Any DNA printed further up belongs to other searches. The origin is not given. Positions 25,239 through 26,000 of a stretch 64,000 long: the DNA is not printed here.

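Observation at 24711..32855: Split chromosomal type IV pilin-like locus with no assembly machinery anywhere in the window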

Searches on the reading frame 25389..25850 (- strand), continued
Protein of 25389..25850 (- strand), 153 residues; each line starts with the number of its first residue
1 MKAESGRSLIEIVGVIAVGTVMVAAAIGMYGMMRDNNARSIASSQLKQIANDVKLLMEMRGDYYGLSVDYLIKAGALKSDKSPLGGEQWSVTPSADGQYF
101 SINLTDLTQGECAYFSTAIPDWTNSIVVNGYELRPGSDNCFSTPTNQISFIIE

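Call 83: search_protein_families(library=pfam, proteins=[L159:755-1600:-, L159:1697-2356:-, L159:2353-2637:-, L159:2824-3711:+, L159:3884-4750:-, L159:7579-7896:+, L159:9246-9995:+, L159:12934-13812:+], max_evalue=0.1)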
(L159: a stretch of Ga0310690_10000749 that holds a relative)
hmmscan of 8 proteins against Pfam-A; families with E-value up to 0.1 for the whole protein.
L159:755-1600:- (281 aa): 7 families
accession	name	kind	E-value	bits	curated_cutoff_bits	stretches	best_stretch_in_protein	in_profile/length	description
PF04321.23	RmlD_sub_bind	-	2.4e-98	329.2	27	1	3-275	2-285/287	RmlD substrate binding domain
PF01370.27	Epimerase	-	4.5e-19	69.3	20.9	1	4-196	1-231/240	NAD dependent epimerase/dehydratase family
PF16363.11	GDP_Man_Dehyd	-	6e-14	52.7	27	1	32-139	59-174/332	GDP-mannose 4,6 dehydratase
PF02719.21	Polysacc_synt_2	-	4.9e-09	36.2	20.2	1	30-150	59-170/293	Polysaccharide biosynthesis protein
PF07993.18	NAD_binding_4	-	5.7e-05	22.8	20.1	1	46-140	86-203/258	Male sterility protein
PF25704.1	AcrF2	-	0.048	14.4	27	0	83-116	12-45/90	Anti-CRISPR protein AcrF2 protein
PF00106.31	adh_short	-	0.085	12.8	26.6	0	23-86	50-119/195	short chain dehydrogenase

L159:1697-2356:- (219 aa): 1 family
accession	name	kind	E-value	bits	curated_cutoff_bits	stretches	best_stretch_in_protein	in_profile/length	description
PF18760.7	ART-PolyVal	-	7.3e-12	46.7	31.2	1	60-186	8-130/140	ADP-Ribosyltransferase in polyvalent proteins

L159:2353-2637:- (94 aa): 0 families

L159:2824-3711:+ (295 aa): 2 families
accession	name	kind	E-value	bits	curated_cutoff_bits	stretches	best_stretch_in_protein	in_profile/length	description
PF04951.18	Peptidase_M55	-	1.7e-57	195.3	25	1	4-267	2-262/264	D-aminopeptidase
PF20732.2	NamZ_C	-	0.024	15.8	25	1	225-294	73-142/152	Exo-beta-N-acetylmuramidase NamZ, C-terminal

L159:3884-4750:- (288 aa): 3 families
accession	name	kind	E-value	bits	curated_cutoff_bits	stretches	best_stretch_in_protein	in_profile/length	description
PF13302.13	Acetyltransf_3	-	2e-10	41.9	25.4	1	139-259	21-137/138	Acetyltransferase (GNAT) domain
PF00583.31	Acetyltransf_1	-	1.5e-06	28.9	20.7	1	163-252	21-109/116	Acetyltransferase (GNAT) family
PF13420.13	Acetyltransf_4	-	0.053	14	24.3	1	173-261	46-136/155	Acetyltransferase (GNAT) domain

L159:7579-7896:+ (105 aa): 0 families

L159:9246-9995:+ (249 aa): 0 families

L159:12934-13812:+ (292 aa): 1 family
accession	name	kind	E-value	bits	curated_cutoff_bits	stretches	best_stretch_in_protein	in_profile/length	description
PF09479.16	Flg_new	-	6.3e-05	23.5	27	1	87-112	16-41/65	Listeria-Bacteroides repeat domain (List_Bact_rpt)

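Call 100: search_protein_families(library=pfam, proteins=[L016:11524-13686:-, L018:11997-14402:+, L016:14049-15383:+, L014:11613-12236:+, L015:16083-16541:+, L012:11937-12722:-, L012:12705-13295:+, L018:14407-15135:+, L012:13299-14471:+, L016:15409-16128:-], max_evalue=0.01)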
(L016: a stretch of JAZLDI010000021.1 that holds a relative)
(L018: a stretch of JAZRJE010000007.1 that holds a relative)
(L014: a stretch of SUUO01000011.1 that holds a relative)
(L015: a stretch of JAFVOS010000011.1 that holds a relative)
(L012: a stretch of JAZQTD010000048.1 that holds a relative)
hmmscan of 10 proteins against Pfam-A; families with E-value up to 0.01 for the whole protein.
L016:11524-13686:- (720 aa): 6 families
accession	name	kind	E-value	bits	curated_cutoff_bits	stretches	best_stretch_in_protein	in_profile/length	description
PF01138.27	RNase_PH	-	6.6e-58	195.2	25.5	2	27-155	5-130/130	3' exoribonuclease family, domain 1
PF03725.20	RNase_PH_C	-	2e-21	76.2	20.8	2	158-221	1-66/67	3' exoribonuclease family, domain 2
PF00575.29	S1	-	1.2e-12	48.5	22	1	635-704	1-70/74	S1 RNA binding domain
PF00013.35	KH_1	-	2e-10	40.7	21.5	1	572-630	1-65/66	KH domain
PF03726.19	PNPase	-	8e-10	39.5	24.6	1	260-337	9-81/81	Polyribonucleotide nucleotidyltransferase, RNA binding domain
PF22675.2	KH-I_KHDC4-BBP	-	0.0061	16.8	30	0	582-625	8-51/76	KHDC4/BBP-like, KH-domain type I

L018:11997-14402:+ (801 aa): 5 families
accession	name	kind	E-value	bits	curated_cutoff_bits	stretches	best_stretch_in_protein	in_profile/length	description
PF00133.28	tRNA-synt_1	-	2.7e-133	445.2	22.7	1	18-564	2-413/414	tRNA synthetases class I (I, L, M and V)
PF08264.19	Anticodon_1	-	6.6e-35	120.6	25.1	1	610-759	1-145/148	Anticodon-binding domain of tRNA ligase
PF09334.17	tRNA-synt_1g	-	5.2e-22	78.6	20.1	2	44-192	6-136/391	tRNA synthetases class I (M)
PF13603.12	tRNA-synt_1_2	-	2.1e-07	31.1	25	1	240-304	83-147/185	Leucyl-tRNA synthetase, editing domain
PF01406.26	tRNA-synt_1e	-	0.00016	21.6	27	0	46-79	17-50/301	tRNA synthetases class I (C) catalytic domain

L016:14049-15383:+ (444 aa): 0 families

L014:11613-12236:+ (207 aa): 0 families

L015:16083-16541:+ (152 aa): 0 families

L012:11937-12722:- (261 aa): 2 families
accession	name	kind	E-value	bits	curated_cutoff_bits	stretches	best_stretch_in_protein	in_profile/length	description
PF01709.26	Transcrip_reg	-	3.9e-52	176.6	27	1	104-258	1-158/160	TACO1/YebC second and third domain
PF20772.2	TACO1_YebC_N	-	6.6e-31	107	36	1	28-98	1-72/73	TACO1/YebC protein N-terminal domain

L012:12705-13295:+ (196 aa): 7 families
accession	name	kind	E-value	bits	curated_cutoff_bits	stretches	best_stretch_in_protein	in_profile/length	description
PF14520.12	HHH_5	-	6.5e-17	62.2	27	1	67-124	1-56/57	Helix-hairpin-helix domain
PF01330.27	RuvA_N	-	8.9e-15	55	23.6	1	1-57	1-61/61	RuvA N terminal domain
PF07499.19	RuvA_C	-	6.4e-07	30.2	24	1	147-193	2-47/47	RuvA, C-terminal domain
PF00633.29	HHH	-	2.5e-06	27.5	24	0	101-120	9-28/30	Helix-hairpin-helix motif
PF12826.13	HHH_2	-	0.0026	18.3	27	0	67-91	34-58/64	Helix-hairpin-helix motif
PF12836.13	HHH_3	-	0.0038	17.7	27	0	101-129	12-39/65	Helix-hairpin-helix motif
PF01367.25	5_3_exonuc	-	0.0044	17.9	40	0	70-90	20-40/97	5'-3' exonuclease, C-terminal SAM fold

L018:14407-15135:+ (242 aa): 3 families
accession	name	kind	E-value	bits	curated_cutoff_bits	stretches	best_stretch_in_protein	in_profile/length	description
PF01643.23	Acyl-ACP_TE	-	9.8e-20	71.1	23.7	1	9-124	8-124/131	Acyl-ACP thioesterase N-terminal domain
PF20791.3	Acyl-ACP_TE_C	-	8.4e-17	61.7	21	1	150-241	6-101/101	Acyl-ACP thioesterase C-terminal domain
PF13279.12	4HBT_2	-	7.8e-07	30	25.5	0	158-184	1-27/122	Thioesterase-like superfamily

L012:13299-14471:+ (390 aa): 1 family
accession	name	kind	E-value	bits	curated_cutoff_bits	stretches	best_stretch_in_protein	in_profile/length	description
PF00082.27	Peptidase_S8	-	1.7e-10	41.1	21.8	1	126-243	1-125/288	Subtilase family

L016:15409-16128:- (239 aa): 1 family
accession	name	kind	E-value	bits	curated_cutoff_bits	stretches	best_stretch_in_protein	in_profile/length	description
PF00132.30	Hexapep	-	0.0032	17.6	27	1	159-191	2-34/36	Bacterial transferase hexapeptide (six repeats)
